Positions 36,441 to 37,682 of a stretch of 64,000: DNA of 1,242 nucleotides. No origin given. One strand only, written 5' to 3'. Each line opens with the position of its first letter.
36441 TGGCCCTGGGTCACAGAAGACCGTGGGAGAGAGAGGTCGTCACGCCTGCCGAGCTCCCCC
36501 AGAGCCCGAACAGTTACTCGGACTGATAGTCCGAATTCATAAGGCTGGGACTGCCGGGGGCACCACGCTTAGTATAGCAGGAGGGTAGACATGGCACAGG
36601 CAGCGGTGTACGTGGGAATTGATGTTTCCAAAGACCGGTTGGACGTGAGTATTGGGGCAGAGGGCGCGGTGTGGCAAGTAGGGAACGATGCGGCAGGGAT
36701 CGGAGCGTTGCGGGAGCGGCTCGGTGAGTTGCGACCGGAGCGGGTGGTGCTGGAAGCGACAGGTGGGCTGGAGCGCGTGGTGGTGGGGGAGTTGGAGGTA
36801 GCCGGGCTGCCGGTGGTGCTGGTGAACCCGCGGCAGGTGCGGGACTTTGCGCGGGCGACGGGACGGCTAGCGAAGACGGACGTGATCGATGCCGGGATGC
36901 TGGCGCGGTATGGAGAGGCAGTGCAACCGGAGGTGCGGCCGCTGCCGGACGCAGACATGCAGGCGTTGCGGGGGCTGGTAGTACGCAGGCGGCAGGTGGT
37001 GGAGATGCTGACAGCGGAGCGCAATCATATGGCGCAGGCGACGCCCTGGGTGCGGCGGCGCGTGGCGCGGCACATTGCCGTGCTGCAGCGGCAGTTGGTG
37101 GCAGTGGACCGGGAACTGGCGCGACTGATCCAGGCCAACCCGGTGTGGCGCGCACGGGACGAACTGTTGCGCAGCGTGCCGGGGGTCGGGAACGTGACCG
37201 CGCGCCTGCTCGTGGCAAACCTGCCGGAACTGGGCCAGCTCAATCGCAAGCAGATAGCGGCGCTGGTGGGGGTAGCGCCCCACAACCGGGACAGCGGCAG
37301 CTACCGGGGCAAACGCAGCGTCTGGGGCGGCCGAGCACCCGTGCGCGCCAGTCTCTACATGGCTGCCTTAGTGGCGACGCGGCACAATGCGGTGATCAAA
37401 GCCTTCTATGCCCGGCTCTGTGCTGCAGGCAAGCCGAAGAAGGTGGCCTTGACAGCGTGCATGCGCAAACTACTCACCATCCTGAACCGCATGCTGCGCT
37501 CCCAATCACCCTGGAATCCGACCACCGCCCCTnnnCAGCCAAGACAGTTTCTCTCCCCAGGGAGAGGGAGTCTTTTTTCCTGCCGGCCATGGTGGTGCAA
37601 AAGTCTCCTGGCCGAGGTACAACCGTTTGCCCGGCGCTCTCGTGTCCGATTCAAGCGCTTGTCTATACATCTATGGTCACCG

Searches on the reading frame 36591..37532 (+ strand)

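Call 85: search_protein_families(library=pfam, proteins=[window:36591-37532:+], max_evalue=0.00001)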
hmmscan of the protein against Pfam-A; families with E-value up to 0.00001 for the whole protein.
window:36591-37532:+ (314 aa): 2 families
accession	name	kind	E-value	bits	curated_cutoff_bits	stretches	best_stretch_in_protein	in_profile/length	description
PF01548.23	DEDD_Tnp_IS110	-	3.2e-21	76.2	29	1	8-149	1-148/155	Transposase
PF02371.22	Transposase_20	-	7.3e-18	65.2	21.3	1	191-274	2-87/87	Transposase IS116/IS110/IS902 family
